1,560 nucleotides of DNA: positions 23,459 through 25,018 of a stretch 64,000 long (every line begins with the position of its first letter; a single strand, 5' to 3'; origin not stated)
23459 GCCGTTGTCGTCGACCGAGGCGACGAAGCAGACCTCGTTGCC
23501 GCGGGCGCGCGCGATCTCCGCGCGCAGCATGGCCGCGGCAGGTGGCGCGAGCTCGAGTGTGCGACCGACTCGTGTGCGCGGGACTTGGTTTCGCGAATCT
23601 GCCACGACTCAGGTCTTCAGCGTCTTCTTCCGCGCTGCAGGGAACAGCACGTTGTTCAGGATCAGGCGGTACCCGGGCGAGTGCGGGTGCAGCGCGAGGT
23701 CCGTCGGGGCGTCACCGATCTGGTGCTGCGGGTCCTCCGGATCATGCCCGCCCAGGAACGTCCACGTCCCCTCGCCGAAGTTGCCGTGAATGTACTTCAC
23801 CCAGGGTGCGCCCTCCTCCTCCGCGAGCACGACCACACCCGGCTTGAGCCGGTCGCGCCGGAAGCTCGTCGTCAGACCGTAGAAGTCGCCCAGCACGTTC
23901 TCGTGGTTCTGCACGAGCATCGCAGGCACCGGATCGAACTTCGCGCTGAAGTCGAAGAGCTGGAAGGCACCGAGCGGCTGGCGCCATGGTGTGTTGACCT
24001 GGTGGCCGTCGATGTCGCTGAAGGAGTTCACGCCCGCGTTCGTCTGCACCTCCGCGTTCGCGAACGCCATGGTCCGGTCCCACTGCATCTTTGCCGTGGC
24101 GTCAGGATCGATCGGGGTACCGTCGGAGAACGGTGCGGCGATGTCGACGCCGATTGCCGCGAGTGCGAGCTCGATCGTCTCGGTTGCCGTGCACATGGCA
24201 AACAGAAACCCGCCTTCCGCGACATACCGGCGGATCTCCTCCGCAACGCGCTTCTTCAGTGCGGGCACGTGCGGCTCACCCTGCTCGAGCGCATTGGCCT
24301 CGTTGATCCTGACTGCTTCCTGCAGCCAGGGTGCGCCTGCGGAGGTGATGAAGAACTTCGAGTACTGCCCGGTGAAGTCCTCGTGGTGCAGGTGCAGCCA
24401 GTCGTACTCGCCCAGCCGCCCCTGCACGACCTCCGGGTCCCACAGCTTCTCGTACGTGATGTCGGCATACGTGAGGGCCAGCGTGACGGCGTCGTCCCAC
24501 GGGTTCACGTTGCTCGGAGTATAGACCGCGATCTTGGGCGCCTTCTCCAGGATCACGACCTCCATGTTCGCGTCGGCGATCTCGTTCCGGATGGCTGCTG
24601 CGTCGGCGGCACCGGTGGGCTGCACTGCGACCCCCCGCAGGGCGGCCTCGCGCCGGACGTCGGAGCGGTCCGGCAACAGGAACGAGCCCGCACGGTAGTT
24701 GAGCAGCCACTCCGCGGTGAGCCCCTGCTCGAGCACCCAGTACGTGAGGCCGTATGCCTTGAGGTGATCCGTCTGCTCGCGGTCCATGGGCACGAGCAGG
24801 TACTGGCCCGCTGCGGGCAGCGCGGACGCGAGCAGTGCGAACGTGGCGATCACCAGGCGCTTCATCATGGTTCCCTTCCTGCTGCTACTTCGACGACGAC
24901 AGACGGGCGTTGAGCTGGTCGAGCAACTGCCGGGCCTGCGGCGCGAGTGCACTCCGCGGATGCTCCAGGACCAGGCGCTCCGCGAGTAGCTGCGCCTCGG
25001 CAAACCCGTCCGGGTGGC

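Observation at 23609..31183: Four-gene envelope cluster of unknown function: DUF4159-like / 1268-aa DUF4175-like giant / TPR protein / secreted 419-aa protein, without the MoxR-vWA partners I would expect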

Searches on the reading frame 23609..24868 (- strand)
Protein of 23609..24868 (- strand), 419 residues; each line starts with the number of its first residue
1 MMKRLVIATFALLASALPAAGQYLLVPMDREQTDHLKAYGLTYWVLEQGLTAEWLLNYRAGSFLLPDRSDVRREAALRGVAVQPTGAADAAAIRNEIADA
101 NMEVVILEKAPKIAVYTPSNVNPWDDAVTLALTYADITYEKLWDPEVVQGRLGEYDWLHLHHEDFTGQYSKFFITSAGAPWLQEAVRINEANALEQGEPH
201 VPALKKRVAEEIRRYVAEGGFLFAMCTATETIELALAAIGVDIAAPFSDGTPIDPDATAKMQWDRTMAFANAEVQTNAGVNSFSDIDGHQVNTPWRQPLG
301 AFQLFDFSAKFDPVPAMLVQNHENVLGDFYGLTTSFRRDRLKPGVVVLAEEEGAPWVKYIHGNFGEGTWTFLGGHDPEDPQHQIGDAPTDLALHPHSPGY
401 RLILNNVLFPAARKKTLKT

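Call 7: search_protein_families(library=pfam, proteins=[window:23609-24868:-], max_evalue=0.01)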
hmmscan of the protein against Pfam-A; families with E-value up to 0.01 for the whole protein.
window:23609-24868:- (419 aa): 0 families

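Call 8: search_protein_families(library=ncbifam, proteins=[window:23609-24868:-], max_evalue=0.01)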
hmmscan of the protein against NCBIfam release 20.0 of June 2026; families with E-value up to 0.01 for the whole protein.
window:23609-24868:- (419 aa): 0 families

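Call 9: search_protein_families(library=pfam, proteins=[window:23609-24868:-], max_evalue=10)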
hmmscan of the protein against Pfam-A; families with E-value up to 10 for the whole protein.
window:23609-24868:- (419 aa): 0 families

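Call 17: find_homologous_proteins(query=window:23609-24868:-)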
Query window:23609-24868:- (419 aa): 8000 proteins with E <= 0.001 among 8000 candidates; the best 120 are listed.
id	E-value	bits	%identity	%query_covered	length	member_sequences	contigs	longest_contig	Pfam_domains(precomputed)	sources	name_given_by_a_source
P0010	6.6e-271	916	94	100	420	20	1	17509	-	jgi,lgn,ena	-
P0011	3.1e-257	871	88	100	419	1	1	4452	-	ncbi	ncbi:MAG: asparagine synthetase B [Longimicrobiales bacterium]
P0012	7.7e-257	870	88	100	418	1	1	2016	-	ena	-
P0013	3.9e-253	858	90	95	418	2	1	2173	-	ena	-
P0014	3.6e-250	848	85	100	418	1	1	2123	-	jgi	jgi:hypothetical protein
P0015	6.8e-249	844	84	100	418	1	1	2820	-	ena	-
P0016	1.9e-248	842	85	100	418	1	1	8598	-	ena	-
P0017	4.6e-248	841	84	100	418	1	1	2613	-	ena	-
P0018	7.7e-248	840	84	100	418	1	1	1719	-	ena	-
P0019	5.5e-236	801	84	96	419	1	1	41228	-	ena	-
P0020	3.6e-230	782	82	95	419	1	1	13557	-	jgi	jgi:hypothetical protein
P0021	1.5e-229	780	80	96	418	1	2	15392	-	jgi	jgi:hypothetical protein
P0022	2.4e-229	779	80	96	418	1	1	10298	-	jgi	jgi:hypothetical protein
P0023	1.5e-228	777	78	100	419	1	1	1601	-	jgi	jgi:hypothetical protein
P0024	1.7e-228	777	80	96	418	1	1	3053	-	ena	-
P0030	7.1e-228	774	82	96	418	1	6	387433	-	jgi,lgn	jgi:hypothetical protein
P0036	4.1e-226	769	78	100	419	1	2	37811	-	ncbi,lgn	ncbi:MAG: asparagine synthetase B [Longimicrobiales bacterium]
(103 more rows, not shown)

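Call 22: search_solved_structures(query=A2, max_evalue=1)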
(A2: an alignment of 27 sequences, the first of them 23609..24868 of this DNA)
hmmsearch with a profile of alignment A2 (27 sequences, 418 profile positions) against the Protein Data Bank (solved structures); distinct sequences matched with E-value up to 1: 3.
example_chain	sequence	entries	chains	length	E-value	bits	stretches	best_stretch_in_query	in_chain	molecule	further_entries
3qt2_A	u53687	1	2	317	0.74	11.7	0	262-335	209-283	Interleukin-5 receptor subunit alpha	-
6h41_A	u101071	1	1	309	0.81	11.5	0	262-336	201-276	Interleukin-5 receptor subunit alpha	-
3va2_C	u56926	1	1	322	0.99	11.2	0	262-332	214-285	Interleukin-5 receptor subunit alpha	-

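Call 23: find_encoding_contigs(protein=P0030, flank=10000, max_places=2)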
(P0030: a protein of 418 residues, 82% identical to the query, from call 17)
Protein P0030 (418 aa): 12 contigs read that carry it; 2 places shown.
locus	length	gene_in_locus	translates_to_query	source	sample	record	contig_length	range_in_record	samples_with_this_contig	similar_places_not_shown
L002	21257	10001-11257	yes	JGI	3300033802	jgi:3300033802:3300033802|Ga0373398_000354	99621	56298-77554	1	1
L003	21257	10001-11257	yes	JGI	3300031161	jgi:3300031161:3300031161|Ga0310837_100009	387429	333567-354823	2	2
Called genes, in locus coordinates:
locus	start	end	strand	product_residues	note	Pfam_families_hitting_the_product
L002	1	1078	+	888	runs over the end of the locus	PF02861:Clp_N, PF00004:AAA, PF23569:NBD_SMAX1, PF17871:AAA_lid_9, PF00004:AAA, PF07724:AAA_2, PF07728:AAA_5, PF10431:ClpB_D2-small, +7 more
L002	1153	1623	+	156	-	-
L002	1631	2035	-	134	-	PF00903:Glyoxalase, PF13468:Glyoxalase_3 (weak), PF13669:Glyoxalase_4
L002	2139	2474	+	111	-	PF14595:Thioredoxin_9 (weak), PF00085:Thioredoxin, PF13098:Thioredoxin_2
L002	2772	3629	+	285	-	PF00590:TP_methylase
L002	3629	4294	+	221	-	PF13709:DUF4159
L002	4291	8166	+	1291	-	-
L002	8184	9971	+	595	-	PF13174:TPR_6 (faint)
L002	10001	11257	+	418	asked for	-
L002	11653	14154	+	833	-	PF04002:RadC (faint), PF00270:DEAD (weak), PF06733:DEAD_2 (weak), PF13307:Helicase_C_2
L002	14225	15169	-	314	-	PF14054:DUF4249 (weak)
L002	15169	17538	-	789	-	PF13620:CarboxypepD_reg, PF13715:CarbopepD_reg_2 (weak), PF07715:Plug, PF00593:TonB_dep_Rec_b-barrel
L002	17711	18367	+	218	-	PF01557:FAA_hydrolase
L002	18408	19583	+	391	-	PF00155:Aminotran_1_2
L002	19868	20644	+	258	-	-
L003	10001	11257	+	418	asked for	-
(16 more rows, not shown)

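Call 34: predict_structure(alignment_id=A2)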
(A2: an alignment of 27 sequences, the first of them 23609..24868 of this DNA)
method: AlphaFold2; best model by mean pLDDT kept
length: 419 residues; sequences in the alignment: 27
mean_pLDDT: 53.5   pTM: 0.45
mean pLDDT of the five models: 53.5, 51.5, 49.7, 46.0, 41.4
residues with pLDDT >= 90: 9; 70-90: 95; 50-70: 130; < 50: 185
segments of 3 or more residues with pLDDT < 50: 14-20, 30-33, 100-104, 122-125, 134-136, 162-179, 224-232, 261-335, 366-419
pLDDT, mean of each block of 10 residues (from residue 1): 66 48 73 56 73 65 84 84 87 75 51 68 50 58 81 75 44 40 64 82 75 68 48 55 54 55 38 27 27 24 22 24 36 48 60 56 50 36 31 31 28 25
secondary structure, 60 per line:
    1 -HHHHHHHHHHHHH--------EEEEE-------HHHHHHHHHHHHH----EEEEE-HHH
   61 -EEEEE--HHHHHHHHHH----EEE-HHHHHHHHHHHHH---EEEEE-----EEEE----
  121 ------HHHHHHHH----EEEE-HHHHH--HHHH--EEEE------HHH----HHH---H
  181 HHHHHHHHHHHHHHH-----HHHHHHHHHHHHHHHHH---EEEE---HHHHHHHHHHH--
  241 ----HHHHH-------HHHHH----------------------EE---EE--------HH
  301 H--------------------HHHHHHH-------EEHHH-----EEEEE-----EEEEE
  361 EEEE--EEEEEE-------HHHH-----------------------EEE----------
elements in order: H2-14 E23-27 H35-47 E52-56 E62-66 H69-78 E83-85 H87-99 E103-107 E113-116 H127-134 E139-142 H144-148 H151-154 E157-160 H180-195 H201-217 E221-224 H228-238 H245-249 H257-261 H322-328 E346-350 E356-364 E367-372 H380-383 E407-409

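Call 35: find_related_loci(query=A2, collection=genome_contigs, flank=10000)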
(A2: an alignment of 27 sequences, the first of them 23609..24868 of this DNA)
Query A2 (419 aa) in genome_contigs; peptide patterns used: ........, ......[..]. (x = any residue, [..] = any of these).
600 stretches matched a pattern (row limit reached: there are more); 600 encode a relative of the query (tblastn E <= 1e-3); the best 80 are kept; 80 distinct loci.
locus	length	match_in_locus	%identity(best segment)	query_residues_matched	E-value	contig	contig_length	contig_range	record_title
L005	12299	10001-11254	77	2-419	0e+0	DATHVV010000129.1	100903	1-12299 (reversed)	MAG TPA_asm: Longimicrobiales bacterium isolate SMAG_U16142 k141_1463011, whole genome shotgun sequence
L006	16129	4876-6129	76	2-419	0e+0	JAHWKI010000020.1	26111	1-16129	MAG: Gemmatimonadetes bacterium isolate 0813_bin10 NODE_485_length_26111_cov_10.861337, whole genome shotgun sequence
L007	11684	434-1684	73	2-419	0e+0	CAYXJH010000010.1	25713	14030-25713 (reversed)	MAG TPA_asm: uncultured Gemmatimonadaceae bacterium isolate SRP217488_co1_29 genome assembly, contig: NODE_1000_length_2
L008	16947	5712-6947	70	6-419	0e+0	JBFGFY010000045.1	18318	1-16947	MAG: Longimicrobiales bacterium isolate Mix_sand02.2020.12.G.54 k141_2586563_length_18318_cov_16.6613, whole genome shot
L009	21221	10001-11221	71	11-419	0e+0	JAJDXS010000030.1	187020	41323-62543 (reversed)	MAG: Gemmatimonadetes bacterium isolate jk18x27bins.47 k141_429751, whole genome shotgun sequence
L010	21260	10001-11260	67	1-419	0e+0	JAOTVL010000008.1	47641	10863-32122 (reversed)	MAG: Gemmatimonadota bacterium isolate 13_May_SF_Bin45 13_May_SF_Bin45_scaffold_120_c2, whole genome shotgun sequence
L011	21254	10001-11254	71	1-419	0e+0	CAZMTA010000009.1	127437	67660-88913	MAG TPA_asm: uncultured Gemmatimonadaceae bacterium isolate SRP321284_co1_162 genome assembly, contig: NODE_130_length_1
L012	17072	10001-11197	69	19-419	0e+0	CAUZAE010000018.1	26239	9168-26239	MAG: Gemmatimonadales bacterium UBA6960 isolate CB11b_AW.93 genome assembly, contig: Ga0310124_10000545, whole genome sh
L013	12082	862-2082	69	13-419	0e+0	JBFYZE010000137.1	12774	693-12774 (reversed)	MAG: Gemmatimonadales bacterium isolate PPR_0426 k121_4925187, whole genome shotgun sequence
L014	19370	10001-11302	65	1-419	0e+0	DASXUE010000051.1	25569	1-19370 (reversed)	MAG TPA_asm: Gemmatimonadales bacterium isolate SMAG_U4710 k141_2116764, whole genome shotgun sequence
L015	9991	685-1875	68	24-419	0e+0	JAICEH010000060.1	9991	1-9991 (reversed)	MAG: Gemmatimonadales bacterium isolate BD_FP_2_bin.9 k141_5402768_length_9991_cov_7.0000, whole genome shotgun sequence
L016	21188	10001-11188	70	22-419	0e+0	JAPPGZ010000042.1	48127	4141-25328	MAG: Gemmatimonadota bacterium isolate RHO1_bin_69 NODE_1561_length_48127_cov_141.313696, whole genome shotgun sequence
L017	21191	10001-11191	68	24-419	0e+0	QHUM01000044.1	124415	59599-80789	MAG: Gemmatimonadetes bacterium isolate AG28 14_1009_12_30cm_scaffold_35_curated, whole genome shotgun sequence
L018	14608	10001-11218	66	11-419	0e+0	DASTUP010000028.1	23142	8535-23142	MAG TPA_asm: Gemmatimonadales bacterium isolate SMAG_U2335 k141_364263, whole genome shotgun sequence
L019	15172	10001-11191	68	15-412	2e-180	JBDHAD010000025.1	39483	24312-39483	MAG: Gemmatimonadota bacterium isolate M3-44_Bin_137 M3-44_Bin_137_scaffold_2618, whole genome shotgun sequence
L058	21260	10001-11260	56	2-419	8e-151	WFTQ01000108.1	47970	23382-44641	MAG: bacterium isolate S139_29_esom k151_66157, whole genome shotgun sequence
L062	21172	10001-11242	55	1-419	1e-147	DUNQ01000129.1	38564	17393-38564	MAG TPA_asm: Candidatus Cloacimonadota bacterium isolate AS05jafATM_99 76951_AS05, whole genome shotgun sequence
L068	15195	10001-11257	54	1-419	7e-145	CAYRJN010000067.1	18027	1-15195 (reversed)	MAG TPA_asm: uncultured Calditrichaceae bacterium isolate SRP163575_co1_350 genome assembly, contig: NODE_6572_length_18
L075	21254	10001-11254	53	2-419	1e-142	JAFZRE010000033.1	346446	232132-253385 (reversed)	MAG: Bacteroidales bacterium isolate RGIG8023 Water_buffalos_Rumen-1__c707987, whole genome shotgun sequence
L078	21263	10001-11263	54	2-419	3e-142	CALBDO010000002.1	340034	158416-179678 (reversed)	MAG: Candidatus Kapabacteria bacterium isolate R1_Bin_METABAT__89_1 genome assembly, contig: c_000000474082, whole genom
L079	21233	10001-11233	52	10-419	5e-142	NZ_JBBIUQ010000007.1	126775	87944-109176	MAG: Ignavibacterium sp. isolate EPF170215_bin_57 NODE_109_length_126775_cov_11.818, whole genome shotgun sequence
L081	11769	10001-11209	54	21-419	4e-141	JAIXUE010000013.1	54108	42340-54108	MAG: Cryomorphaceae bacterium isolate D1_MAG_00008 pond_D1_MAG_00008_000000000044, whole genome shotgun sequence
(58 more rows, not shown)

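Call 39: search_protein_families(library=pfam, proteins=[L079:8657-9928:+, L068:3765-5585:+, L068:5647-6396:+, L068:6625-7821:+, L058:4351-6186:+, L058:6892-8133:+, L075:9078-10001:+, L075:11355-12341:+, L075:12325-14292:+, L075:8323-9096:+], max_evalue=0.001)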
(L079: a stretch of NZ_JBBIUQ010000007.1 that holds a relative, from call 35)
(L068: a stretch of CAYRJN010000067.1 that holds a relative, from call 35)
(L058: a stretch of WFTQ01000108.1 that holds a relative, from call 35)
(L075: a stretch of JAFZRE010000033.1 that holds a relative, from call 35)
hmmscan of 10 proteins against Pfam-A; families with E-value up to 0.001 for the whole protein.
L079:8657-9928:+ (424 aa): 12 families
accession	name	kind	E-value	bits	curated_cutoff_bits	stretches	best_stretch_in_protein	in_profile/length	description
PF07724.20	AAA_2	-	1.5e-31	110.1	27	1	120-316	2-166/166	AAA domain (Cdc48 subfamily)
PF06689.19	zf-C4_ClpX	-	1.3e-15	57.4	27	1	16-51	2-38/39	ClpX C4-type zinc finger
PF00004.35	AAA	-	1.6e-15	58.1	21.2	1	124-248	1-99/131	ATPase family associated with various cellular activities (AAA)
PF10431.15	ClpB_D2-small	-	4.2e-12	46.4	21.9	1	322-398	1-73/81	C-terminal, D2-small domain, of ClpB protein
PF07728.20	AAA_5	-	1e-06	29.3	22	1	123-200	1-80/139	AAA domain (dynein-related subfamily)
PF05496.18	RuvB_N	-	2.8e-06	27.6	27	1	79-203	5-101/159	Holliday junction DNA helicase RuvB P-loop domain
PF13401.12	AAA_22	-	1.1e-05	26.2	27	1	121-201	5-97/130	AAA domain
PF01078.27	Mg_chelatase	-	3.9e-05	23.6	20.3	0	122-145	23-46/207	Magnesium chelatase, subunit ChlI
PF00493.29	MCM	-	4.2e-05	23.2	23.3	1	76-203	18-138/224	MCM P-loop domain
PF14532.12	Sigma54_activ_2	-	0.00013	22.7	25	1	113-201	13-84/138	Sigma-54 interaction domain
PF00158.32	Sigma54_activat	-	0.00038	20.6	20.2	0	114-142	15-43/168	Sigma-54 interaction domain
PF01695.23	IstB_IS21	-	0.0006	19.8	24.1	0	120-142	91-113/238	IstB-like ATP binding protein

L068:3765-5585:+ (607 aa): 7 families
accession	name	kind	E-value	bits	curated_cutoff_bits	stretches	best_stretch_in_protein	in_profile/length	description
PF00009.33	GTP_EFTU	-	1.6e-56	191.4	26.5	1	11-189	3-188/188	Elongation factor Tu GTP binding domain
PF06421.17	LepA_C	-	1e-49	167.6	29.7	1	495-600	1-106/107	GTP-binding protein LepA C-terminus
PF00679.30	EFG_C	-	2.3e-19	69.7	27.9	1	406-492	2-87/89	Elongation factor G C-terminus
PF03144.31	GTP_EFTU_D2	-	9.3e-12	45.6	30.3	1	212-282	1-73/73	Elongation factor Tu domain 2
PF00071.28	Ras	-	0.00018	21.6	21.6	1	73-187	43-160/162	Ras family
PF22042.2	EF-G_D2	-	0.0004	20.9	27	1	198-281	2-81/84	Elongation factor G domain 2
PF01926.29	MMR_HSR1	-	0.00042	20.9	21.9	0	22-139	10-113/113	50S ribosome-binding GTPase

L068:5647-6396:+ (250 aa): 1 family
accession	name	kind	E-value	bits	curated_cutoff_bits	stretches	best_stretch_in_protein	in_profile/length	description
PF10502.14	Peptidase_S26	-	9e-43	146.6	22.9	1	31-224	8-167/168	Signal peptidase, peptidase S26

L068:6625-7821:+ (399 aa): 2 families
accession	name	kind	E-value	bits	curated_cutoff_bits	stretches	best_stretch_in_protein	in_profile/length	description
PF04055.27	Radical_SAM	-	4.3e-26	92.5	29.5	1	28-198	1-165/166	Radical SAM superfamily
PF06969.22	HemN_C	-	5.1e-11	42.9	24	1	328-389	6-67/67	HemN C-terminal domain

L058:4351-6186:+ (612 aa): 9 families
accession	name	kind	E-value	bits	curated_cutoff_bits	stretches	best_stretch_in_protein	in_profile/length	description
PF00009.33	GTP_EFTU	-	1.5e-56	191.4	26.5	1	17-197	1-188/188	Elongation factor Tu GTP binding domain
PF06421.17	LepA_C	-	1.5e-50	170.3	29.7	1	503-609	1-107/107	GTP-binding protein LepA C-terminus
PF00679.30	EFG_C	-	8.5e-21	74.2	27.9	1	414-500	2-87/89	Elongation factor G C-terminus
PF03144.31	GTP_EFTU_D2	-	1.2e-15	58.1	30.3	1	220-290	1-73/73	Elongation factor Tu domain 2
PF22042.2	EF-G_D2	-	5.7e-06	26.8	27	1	205-257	1-51/84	Elongation factor G domain 2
PF14492.12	EFG_III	-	9.1e-06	26.1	27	1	307-380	3-73/75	Elongation Factor G, domain III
PF10662.15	PduV-EutP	-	0.0002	21.6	21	0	74-191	24-141/143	Ethanolamine utilisation - propanediol utilisation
PF00071.28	Ras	-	0.0002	21.4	21.6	1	68-195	31-160/162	Ras family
PF01926.29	MMR_HSR1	-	0.0009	19.8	21.9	0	29-147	9-113/113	50S ribosome-binding GTPase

L058:6892-8133:+ (414 aa): 2 families
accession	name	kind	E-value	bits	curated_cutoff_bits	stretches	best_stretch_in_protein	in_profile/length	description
PF04055.27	Radical_SAM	-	3.9e-28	99.1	29.5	1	45-215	1-165/166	Radical SAM superfamily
PF06969.22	HemN_C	-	4.7e-18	65.5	24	1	340-406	1-67/67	HemN C-terminal domain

L075:9078-10001:+ (308 aa): 4 families
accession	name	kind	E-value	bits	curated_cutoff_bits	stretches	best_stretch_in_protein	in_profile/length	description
PF01180.27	DHO_dh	-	5.8e-84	282.1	27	1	9-288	2-288/291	Dihydroorotate dehydrogenase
PF01207.24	Dus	-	9.4e-10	38.5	20.4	1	93-277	49-221/311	Dihydrouridine synthase (Dus)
PF03060.21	NMO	-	8.4e-06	25.8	28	1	217-277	167-229/331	Nitronate monooxygenase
PF00977.27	His_biosynth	-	0.0002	21.4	23.6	0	227-285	59-117/228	Histidine biosynthesis protein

L075:11355-12341:+ (329 aa): 0 families

L075:12325-14292:+ (656 aa): 2 families
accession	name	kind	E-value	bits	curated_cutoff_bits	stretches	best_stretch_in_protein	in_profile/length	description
PF00884.28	Sulfatase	-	7e-33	114.7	25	1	280-563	1-301/301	Sulfatase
PF01676.23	Metalloenzyme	-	0.00021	21.3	24.3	1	478-562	172-249/252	Metalloenzyme superfamily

L075:8323-9096:+ (258 aa): 2 families
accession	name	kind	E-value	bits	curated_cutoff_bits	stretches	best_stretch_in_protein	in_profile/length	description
PF10418.14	DHODB_Fe-S_bind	-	4.1e-13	49.3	23.9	1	220-256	1-40/41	Iron-sulfur cluster binding domain of dihydroorotate dehydrogenase B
PF00175.26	NAD_binding_1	-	1.3e-07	32.7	22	1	113-205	1-108/109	Oxidoreductase NAD-binding domain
